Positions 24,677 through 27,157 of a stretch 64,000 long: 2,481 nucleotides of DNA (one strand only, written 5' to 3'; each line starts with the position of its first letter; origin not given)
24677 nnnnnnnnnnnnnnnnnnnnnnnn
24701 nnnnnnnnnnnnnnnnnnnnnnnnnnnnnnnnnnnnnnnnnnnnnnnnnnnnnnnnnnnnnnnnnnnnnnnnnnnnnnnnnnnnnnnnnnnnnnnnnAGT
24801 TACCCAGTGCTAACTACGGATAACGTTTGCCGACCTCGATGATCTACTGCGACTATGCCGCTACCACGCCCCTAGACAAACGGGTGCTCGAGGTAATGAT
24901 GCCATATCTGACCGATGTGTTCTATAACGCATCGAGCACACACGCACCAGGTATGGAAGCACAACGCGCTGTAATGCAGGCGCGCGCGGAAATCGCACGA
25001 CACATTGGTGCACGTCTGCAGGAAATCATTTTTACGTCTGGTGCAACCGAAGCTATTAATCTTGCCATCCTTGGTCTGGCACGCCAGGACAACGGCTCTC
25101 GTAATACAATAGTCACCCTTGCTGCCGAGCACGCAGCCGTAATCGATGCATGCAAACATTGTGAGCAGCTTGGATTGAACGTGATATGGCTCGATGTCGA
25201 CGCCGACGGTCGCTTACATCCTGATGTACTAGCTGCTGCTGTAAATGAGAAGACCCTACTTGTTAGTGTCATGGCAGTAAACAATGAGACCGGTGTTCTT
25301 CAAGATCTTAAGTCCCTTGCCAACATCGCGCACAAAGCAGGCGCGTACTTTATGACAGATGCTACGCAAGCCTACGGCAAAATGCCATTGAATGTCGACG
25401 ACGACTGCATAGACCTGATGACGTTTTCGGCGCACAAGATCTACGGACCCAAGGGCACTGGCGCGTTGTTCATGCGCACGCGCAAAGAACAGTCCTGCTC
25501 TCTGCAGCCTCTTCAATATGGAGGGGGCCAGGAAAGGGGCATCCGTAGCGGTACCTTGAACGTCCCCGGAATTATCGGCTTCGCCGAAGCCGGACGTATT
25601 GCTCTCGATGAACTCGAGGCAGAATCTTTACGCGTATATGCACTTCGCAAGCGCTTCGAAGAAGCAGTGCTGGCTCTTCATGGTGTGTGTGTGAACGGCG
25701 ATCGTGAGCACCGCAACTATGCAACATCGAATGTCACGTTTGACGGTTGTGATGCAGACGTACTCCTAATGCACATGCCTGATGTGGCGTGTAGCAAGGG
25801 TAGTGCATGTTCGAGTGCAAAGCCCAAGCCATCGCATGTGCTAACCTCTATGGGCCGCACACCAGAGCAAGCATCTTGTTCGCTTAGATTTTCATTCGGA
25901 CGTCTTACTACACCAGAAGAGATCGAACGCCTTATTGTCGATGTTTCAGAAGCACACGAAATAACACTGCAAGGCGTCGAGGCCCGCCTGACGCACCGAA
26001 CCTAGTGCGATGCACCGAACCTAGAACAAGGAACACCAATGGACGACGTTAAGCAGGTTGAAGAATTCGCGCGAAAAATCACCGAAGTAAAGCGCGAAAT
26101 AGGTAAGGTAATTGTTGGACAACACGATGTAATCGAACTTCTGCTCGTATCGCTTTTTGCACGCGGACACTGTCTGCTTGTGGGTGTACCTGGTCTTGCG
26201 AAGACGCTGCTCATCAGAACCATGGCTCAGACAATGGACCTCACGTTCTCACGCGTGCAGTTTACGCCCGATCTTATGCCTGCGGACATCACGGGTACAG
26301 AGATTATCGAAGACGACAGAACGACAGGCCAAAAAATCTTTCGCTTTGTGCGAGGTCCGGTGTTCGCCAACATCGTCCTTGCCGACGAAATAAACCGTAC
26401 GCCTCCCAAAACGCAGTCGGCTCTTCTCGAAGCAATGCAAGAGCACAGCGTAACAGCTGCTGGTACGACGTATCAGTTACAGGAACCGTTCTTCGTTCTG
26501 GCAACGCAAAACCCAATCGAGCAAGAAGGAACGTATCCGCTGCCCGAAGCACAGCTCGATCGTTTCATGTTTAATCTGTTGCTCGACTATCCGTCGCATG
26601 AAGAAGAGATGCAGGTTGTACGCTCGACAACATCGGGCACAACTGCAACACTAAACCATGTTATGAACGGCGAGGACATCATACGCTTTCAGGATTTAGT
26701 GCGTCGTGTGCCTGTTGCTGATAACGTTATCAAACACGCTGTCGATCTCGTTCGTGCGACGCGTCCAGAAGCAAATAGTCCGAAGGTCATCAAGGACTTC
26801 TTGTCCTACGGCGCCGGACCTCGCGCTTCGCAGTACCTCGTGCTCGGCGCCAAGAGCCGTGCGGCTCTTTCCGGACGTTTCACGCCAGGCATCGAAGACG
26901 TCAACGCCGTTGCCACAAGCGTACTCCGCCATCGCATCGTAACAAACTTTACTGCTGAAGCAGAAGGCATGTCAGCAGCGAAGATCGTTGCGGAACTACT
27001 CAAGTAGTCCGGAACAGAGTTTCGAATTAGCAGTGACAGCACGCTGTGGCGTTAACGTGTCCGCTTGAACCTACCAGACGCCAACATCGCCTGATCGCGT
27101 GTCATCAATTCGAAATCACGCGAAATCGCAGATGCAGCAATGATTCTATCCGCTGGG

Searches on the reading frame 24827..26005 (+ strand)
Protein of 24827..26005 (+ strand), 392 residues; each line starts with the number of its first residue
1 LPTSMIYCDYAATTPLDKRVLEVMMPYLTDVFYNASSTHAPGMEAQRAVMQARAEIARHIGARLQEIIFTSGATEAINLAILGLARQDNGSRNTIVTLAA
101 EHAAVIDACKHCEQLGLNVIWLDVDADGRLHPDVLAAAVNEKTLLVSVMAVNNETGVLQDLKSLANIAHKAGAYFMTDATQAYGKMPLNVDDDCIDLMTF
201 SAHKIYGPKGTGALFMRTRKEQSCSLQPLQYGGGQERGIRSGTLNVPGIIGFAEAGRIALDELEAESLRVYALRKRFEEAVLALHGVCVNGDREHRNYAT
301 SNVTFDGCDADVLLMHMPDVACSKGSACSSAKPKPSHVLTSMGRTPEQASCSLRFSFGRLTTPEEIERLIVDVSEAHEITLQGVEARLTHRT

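Call 94: search_protein_families(library=ncbifam, max_evalue=0.00001, proteins=[window:24827-26005:+])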
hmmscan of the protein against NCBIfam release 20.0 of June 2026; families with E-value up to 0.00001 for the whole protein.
window:24827-26005:+ (392 aa): 24 families
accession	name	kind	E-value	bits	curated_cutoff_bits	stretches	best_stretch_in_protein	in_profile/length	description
TIGR02006.1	IscS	equivalog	2.3e-118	395.7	643.2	1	5-375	4-373/402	IscS subfamily cysteine desulfurase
NF010611.0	PRK14012.1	equivalog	1e-117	393.6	548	1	5-375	6-377/406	IscS subfamily cysteine desulfurase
TIGR03402.1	FeS_nifS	equivalog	1e-112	376.6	530.75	1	6-374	1-367/379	cysteine desulfurase NifS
TIGR03235.1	DNA_S_dndA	equivalog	5.4e-111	371.3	480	1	7-356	1-352/353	cysteine desulfurase DndA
TIGR03403.1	nifS_epsilon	equivalog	2.8e-88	296.3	587.7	1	6-377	1-373/382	NifS family cysteine desulfurase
NF002806.0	PRK02948.1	subfamily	1.1e-76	258.4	304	1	5-374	1-369/381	IscS subfamily cysteine desulfurase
TIGR01979.1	sufS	subfamily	1.1e-45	156.2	475.1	1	4-375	18-397/403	SufS family cysteine desulfurase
TIGR01977.1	am_tr_V_EF2568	hypoth_equivalog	9.1e-42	143.4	377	1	6-374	1-374/376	cysteine desulfurase family protein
NF041166.1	f2_encap_cargo1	exception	2.2e-32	113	800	1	4-233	245-475/623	family 2A encapsulin nanocompartment cargo protein cysteine desulfurase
NF008126.0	PRK10874.1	equivalog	5.9e-31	108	607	1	4-253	19-283/401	cysteine desulfurase CsdA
TIGR01976.1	am_tr_V_VC1184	hypoth_equivalog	1.7e-30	106.6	352.35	1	4-225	18-240/401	cysteine desulfurase-like protein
TIGR03392.1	FeS_syn_CsdA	equivalog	1.2e-28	100.5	493.6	1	4-233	16-246/398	cysteine desulfurase CsdA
NF006791.0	PRK09295.1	equivalog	1.8e-27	96.4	661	1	5-233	24-253/406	cysteine desulfurase SufS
NF040779.1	Sec_lyase_SclA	exception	6.4e-26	91.1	525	1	6-329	1-338/378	selenocysteine lyase SclA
TIGR04343.1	egtE_PLP_lyase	equivalog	3.4e-17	62.3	400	1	49-231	56-232/370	ergothioneine biosynthesis PLP-dependent enzyme EgtE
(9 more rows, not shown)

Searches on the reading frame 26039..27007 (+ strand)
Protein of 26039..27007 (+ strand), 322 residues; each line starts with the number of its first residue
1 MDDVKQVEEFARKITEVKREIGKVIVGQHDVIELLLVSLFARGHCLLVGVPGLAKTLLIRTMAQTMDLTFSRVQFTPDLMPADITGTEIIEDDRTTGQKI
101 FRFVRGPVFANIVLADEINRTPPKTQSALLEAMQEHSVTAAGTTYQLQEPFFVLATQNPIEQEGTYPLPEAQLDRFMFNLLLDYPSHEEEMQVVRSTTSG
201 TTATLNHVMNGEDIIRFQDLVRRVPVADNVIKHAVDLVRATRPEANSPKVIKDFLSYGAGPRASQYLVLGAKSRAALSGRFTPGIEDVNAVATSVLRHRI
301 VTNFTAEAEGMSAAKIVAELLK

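Call 94: search_protein_families(library=ncbifam, max_evalue=0.00001, proteins=[window:26039-27007:+])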
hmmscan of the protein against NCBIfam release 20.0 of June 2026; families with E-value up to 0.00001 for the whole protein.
window:26039-27007:+ (322 aa): 2 families
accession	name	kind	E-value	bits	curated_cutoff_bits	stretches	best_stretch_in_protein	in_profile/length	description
TIGR02031.1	BchD-ChlD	equivalog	3.8e-10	39.1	499.55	1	50-307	24-278/608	magnesium chelatase ATPase subunit D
NF010054.0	PRK13531.1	equivalog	7e-06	25.4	681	1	6-248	3-246/498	ATPase RavA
